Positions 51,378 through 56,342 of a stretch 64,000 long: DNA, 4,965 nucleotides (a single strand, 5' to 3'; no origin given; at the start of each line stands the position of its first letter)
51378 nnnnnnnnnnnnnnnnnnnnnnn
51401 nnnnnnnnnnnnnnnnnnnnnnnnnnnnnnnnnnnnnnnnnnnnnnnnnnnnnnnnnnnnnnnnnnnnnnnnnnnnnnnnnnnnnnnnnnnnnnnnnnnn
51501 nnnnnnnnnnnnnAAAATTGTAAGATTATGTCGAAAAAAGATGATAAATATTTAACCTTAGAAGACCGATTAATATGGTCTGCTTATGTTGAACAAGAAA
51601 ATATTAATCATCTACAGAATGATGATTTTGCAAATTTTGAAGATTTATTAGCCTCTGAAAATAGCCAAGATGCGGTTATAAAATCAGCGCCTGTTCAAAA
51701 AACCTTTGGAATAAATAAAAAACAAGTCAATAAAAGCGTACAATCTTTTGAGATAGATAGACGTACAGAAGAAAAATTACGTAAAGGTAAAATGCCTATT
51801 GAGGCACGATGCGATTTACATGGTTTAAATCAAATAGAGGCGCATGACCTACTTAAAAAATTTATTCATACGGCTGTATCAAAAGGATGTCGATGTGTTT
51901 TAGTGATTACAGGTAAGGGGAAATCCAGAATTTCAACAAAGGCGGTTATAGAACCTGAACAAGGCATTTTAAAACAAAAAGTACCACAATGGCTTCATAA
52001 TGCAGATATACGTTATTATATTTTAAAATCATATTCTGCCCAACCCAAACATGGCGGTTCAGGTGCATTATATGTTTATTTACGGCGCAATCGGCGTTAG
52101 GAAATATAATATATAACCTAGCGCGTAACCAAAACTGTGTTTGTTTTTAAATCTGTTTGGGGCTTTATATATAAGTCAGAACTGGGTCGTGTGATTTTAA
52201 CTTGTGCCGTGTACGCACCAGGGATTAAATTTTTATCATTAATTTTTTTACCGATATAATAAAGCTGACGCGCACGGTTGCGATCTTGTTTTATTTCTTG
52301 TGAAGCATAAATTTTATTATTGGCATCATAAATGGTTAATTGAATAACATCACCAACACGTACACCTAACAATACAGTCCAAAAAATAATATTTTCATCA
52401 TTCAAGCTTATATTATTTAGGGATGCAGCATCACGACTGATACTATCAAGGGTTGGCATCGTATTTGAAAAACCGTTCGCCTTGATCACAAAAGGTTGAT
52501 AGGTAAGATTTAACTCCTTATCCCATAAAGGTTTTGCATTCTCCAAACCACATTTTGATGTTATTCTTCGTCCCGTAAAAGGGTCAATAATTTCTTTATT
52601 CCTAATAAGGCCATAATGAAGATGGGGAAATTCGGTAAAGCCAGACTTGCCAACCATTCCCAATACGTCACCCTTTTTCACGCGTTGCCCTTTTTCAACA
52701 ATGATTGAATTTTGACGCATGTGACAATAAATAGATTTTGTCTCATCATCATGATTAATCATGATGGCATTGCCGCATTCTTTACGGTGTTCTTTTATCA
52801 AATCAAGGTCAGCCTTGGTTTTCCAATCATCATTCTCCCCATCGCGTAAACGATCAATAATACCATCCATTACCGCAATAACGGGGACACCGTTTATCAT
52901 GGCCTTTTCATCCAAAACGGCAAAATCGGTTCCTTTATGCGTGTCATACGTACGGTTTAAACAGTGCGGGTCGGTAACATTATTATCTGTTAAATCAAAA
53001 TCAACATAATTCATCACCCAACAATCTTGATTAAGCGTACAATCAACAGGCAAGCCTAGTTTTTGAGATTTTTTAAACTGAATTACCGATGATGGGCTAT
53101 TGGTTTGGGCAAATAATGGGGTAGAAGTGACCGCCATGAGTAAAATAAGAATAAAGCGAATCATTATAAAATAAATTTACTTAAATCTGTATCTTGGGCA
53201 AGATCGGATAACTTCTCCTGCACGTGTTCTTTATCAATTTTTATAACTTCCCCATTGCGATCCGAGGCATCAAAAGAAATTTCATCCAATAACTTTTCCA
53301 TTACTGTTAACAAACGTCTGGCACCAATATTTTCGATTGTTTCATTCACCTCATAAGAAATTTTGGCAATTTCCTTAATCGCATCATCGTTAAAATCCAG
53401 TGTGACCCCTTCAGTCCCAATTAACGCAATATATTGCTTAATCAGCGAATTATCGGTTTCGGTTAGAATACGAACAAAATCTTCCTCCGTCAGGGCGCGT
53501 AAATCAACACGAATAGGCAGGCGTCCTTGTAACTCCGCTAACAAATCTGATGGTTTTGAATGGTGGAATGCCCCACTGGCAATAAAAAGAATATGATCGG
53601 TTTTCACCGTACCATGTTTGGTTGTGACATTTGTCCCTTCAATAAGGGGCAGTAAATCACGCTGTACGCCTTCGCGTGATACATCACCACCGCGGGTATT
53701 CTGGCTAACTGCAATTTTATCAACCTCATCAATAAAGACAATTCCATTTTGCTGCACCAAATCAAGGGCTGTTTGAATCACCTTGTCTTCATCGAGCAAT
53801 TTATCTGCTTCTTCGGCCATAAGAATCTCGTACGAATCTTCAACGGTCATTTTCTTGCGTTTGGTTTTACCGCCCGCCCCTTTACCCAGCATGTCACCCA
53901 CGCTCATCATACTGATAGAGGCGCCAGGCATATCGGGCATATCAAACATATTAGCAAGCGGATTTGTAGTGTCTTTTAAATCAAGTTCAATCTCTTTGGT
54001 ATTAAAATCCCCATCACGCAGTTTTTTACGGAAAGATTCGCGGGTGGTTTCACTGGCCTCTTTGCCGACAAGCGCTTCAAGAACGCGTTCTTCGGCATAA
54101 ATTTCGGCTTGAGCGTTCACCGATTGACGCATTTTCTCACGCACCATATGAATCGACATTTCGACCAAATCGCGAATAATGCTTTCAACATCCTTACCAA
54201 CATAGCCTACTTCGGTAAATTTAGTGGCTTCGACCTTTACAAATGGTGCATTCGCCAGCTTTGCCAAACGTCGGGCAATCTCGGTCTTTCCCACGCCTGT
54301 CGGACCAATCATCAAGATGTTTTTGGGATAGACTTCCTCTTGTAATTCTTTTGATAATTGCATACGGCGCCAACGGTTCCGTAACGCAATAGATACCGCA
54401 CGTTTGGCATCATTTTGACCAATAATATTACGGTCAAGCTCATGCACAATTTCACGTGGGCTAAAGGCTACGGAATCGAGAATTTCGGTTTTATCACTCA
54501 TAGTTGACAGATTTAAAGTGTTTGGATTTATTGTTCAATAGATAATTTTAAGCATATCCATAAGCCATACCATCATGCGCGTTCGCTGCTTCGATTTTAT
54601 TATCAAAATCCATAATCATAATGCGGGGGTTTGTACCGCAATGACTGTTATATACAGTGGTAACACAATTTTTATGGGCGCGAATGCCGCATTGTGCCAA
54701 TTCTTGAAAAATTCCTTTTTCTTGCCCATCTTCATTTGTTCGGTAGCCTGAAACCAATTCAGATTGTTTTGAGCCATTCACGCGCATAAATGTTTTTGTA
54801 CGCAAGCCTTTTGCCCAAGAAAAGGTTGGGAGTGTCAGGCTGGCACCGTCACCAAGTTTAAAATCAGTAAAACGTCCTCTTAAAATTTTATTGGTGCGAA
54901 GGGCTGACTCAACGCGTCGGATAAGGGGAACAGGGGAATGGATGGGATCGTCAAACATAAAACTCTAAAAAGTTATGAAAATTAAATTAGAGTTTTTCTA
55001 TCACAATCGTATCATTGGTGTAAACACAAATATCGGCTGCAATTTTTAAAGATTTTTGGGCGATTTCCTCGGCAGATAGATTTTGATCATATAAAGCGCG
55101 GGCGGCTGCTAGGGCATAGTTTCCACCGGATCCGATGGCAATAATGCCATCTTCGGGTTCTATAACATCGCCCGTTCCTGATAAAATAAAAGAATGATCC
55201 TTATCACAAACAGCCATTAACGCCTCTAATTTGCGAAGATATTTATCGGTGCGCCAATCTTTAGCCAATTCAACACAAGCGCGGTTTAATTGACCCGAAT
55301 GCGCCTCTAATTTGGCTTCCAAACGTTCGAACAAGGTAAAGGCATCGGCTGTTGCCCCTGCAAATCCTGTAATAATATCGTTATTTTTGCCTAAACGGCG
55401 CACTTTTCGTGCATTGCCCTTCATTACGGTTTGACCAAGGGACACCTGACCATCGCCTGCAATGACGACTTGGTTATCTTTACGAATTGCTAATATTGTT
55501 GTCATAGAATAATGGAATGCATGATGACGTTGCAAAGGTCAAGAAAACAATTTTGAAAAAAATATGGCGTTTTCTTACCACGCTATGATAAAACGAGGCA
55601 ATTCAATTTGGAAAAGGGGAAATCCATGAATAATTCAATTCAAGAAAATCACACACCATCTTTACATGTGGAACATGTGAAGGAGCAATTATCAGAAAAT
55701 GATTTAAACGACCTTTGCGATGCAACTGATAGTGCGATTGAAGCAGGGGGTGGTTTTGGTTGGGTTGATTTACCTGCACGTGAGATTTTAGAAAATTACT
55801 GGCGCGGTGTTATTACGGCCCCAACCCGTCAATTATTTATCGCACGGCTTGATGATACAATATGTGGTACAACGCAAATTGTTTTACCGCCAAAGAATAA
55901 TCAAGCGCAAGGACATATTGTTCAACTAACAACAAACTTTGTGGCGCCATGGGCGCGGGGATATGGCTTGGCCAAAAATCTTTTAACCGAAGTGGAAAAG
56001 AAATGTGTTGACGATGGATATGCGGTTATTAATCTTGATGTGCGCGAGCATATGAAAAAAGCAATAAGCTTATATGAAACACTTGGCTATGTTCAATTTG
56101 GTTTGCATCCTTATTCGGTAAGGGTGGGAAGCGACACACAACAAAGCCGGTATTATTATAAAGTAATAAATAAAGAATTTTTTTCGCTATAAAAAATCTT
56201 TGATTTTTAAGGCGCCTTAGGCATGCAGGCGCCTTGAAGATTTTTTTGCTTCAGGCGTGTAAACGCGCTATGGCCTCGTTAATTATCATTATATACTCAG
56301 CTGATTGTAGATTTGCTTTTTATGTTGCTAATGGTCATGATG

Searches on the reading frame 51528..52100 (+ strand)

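Call 68: search_protein_families(library=pfam, proteins=[window:51528-52100:+], max_evalue=0.0001)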
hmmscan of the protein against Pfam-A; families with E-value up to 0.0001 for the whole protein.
window:51528-52100:+ (190 aa): 1 family
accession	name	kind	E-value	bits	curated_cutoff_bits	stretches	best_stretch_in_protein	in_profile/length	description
PF01713.27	Smr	-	1.5e-23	83.2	25.7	1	96-186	2-77/77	Smr domain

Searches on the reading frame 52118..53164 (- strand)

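Call 68: search_protein_families(library=pfam, proteins=[window:52118-53164:-], max_evalue=0.0001)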
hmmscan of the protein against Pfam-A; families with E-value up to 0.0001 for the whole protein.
window:52118-53164:- (348 aa): 1 family
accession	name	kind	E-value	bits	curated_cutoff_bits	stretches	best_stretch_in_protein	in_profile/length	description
PF01551.29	Peptidase_M23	-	4.2e-19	69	28.7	1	75-195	2-96/96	Peptidase family M23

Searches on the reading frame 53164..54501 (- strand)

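Call 68: search_protein_families(library=pfam, proteins=[window:53164-54501:-], max_evalue=0.0001)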
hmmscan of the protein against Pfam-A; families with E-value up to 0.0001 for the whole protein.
window:53164-54501:- (445 aa): 8 families
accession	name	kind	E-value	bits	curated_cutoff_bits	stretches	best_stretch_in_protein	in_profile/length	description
PF07724.20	AAA_2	-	2.4e-32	112.7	27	1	206-330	28-165/166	AAA domain (Cdc48 subfamily)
PF00004.35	AAA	-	3.5e-16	60.3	21.2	2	62-112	1-53/131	ATPase family associated with various cellular activities (AAA)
PF07728.20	AAA_5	-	2.2e-07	31.4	22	1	61-97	1-38/139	AAA domain (dynein-related subfamily)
PF13401.12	AAA_22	-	1.8e-06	28.8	27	1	60-133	6-84/130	AAA domain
PF00493.29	MCM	-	1.2e-05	25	23.3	0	17-94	17-91/224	MCM P-loop domain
PF13521.12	AAA_28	-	1.6e-05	25.6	27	1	62-132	2-73/164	AAA domain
PF05496.18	RuvB_N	-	1.7e-05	25.1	27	0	25-151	8-123/159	Holliday junction DNA helicase RuvB P-loop domain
PF01078.27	Mg_chelatase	-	8.4e-05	22.5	20.3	0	61-97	24-59/207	Magnesium chelatase, subunit ChlI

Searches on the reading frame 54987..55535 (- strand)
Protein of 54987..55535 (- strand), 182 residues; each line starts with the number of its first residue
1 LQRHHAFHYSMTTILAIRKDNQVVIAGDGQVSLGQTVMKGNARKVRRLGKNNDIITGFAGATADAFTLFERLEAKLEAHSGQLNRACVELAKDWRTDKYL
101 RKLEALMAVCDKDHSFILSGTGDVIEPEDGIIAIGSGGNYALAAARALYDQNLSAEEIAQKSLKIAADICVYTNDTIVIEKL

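Call 68: search_protein_families(library=pfam, proteins=[window:54987-55535:-], max_evalue=0.0001)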
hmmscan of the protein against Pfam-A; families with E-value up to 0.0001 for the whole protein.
window:54987-55535:- (182 aa): 1 family
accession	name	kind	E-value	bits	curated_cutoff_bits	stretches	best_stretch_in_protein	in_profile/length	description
PF00227.31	Proteasome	-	5.3e-27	95.1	22.4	1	12-180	5-187/189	Proteasome subunit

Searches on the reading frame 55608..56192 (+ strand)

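Call 68: search_protein_families(library=pfam, proteins=[window:55608-56192:+], max_evalue=0.0001)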
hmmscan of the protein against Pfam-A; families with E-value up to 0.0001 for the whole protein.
window:55608-56192:+ (194 aa): 3 families
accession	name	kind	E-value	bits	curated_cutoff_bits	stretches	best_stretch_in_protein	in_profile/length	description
PF00583.31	Acetyltransf_1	-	5.9e-13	49.6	20.7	1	64-161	27-116/116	Acetyltransferase (GNAT) family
PF13673.13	Acetyltransf_10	-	6.6e-10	39.5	23.6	1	64-165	21-111/128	Acetyltransferase (GNAT) domain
PF13508.13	Acetyltransf_7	-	3.8e-08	34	27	1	74-162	3-83/84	Acetyltransferase (GNAT) domain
